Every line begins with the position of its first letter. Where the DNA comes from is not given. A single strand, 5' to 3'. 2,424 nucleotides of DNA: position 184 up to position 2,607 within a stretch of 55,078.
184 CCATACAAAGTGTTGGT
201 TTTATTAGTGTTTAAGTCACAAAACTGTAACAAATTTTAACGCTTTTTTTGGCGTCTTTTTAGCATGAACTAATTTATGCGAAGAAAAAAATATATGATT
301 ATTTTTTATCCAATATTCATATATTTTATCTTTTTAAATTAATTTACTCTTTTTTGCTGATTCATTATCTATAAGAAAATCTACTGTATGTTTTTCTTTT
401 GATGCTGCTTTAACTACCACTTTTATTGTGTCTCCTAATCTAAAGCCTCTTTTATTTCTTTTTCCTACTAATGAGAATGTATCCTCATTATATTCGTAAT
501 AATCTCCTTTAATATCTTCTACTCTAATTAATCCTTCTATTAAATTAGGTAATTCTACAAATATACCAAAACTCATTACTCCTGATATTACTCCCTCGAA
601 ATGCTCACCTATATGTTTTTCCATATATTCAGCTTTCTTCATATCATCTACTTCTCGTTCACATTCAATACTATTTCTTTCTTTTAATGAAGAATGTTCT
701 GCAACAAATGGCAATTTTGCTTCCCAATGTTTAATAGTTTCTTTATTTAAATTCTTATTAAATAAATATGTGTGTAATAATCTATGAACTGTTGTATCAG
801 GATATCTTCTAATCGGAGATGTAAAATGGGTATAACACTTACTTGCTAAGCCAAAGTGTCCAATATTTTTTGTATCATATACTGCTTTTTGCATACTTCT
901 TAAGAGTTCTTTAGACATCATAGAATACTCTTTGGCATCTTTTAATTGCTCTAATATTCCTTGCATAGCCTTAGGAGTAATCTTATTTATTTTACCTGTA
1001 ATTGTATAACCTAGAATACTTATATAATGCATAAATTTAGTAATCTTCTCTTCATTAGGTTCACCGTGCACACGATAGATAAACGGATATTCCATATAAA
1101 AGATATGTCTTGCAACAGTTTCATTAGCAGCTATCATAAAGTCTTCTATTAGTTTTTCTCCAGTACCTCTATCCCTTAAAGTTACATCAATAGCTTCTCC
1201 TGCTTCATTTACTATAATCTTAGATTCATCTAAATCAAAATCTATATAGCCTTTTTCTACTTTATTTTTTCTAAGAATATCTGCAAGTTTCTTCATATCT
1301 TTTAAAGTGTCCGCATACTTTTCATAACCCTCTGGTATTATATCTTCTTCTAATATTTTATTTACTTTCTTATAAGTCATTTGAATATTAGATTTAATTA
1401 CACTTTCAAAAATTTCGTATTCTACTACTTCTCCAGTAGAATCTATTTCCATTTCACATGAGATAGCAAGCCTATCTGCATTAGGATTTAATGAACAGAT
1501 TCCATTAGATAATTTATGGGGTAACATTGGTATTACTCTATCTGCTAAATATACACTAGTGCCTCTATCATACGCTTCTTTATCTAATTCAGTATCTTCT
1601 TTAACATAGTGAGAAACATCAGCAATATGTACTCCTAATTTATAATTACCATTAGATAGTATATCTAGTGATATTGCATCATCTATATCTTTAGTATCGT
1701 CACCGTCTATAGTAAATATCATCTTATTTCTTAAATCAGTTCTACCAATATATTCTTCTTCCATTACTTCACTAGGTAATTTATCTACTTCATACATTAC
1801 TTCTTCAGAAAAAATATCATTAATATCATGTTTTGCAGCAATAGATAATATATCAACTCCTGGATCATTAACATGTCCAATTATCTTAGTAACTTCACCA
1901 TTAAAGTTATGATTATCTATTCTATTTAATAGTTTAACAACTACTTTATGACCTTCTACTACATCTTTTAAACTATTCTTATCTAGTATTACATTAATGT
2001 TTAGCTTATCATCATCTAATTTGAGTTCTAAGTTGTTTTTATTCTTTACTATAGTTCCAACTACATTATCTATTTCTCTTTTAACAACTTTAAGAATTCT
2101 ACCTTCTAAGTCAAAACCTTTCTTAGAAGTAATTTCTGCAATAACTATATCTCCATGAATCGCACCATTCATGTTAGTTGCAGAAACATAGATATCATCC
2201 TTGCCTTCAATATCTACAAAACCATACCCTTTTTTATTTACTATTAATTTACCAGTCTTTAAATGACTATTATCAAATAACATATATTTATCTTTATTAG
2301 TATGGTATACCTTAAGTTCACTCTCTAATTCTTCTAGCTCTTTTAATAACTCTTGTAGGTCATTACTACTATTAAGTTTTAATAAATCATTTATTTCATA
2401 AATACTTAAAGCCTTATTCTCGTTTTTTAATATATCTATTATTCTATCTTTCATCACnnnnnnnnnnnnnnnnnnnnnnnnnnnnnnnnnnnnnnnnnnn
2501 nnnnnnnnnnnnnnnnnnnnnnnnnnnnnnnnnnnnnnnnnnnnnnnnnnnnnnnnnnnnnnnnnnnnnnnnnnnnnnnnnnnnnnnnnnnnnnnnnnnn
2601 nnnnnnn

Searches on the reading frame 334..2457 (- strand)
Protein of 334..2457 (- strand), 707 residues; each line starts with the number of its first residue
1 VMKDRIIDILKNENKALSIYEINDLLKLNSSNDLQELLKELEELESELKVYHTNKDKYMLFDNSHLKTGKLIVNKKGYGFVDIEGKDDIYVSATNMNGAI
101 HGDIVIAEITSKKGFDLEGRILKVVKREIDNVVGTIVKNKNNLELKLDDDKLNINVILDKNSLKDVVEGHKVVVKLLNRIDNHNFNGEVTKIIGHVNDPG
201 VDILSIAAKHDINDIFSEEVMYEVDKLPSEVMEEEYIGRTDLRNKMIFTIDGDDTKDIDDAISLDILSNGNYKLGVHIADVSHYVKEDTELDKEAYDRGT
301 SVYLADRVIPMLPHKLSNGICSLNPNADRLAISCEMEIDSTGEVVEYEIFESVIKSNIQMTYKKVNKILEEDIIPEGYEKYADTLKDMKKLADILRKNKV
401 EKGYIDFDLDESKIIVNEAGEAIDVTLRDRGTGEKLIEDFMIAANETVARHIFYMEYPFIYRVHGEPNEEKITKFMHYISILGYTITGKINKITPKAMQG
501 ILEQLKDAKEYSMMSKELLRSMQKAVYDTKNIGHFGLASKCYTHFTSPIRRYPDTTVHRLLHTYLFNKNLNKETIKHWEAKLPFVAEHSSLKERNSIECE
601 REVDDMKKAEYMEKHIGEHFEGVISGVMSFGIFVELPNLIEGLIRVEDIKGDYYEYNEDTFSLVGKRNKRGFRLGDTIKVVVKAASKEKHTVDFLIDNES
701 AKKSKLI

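Call 37: search_protein_families(library=pfam, proteins=[window:334-2457:-], max_evalue=0.00001)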
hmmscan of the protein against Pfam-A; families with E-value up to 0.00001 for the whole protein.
window:334-2457:- (707 aa): 4 families
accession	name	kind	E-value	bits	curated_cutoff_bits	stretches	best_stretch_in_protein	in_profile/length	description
PF00773.25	RNB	-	1.5e-115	386.4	29.3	1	239-566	1-325/326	RNB domain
PF17876.7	CSD2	-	3.2e-22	78.8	26.2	1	147-217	4-74/74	Cold shock domain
PF08206.17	OB_RNB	-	4.5e-16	58.7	24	1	69-124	1-58/58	Ribonuclease B OB domain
PF00575.29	S1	-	7.6e-08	33.1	22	1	616-694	4-71/74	S1 RNA binding domain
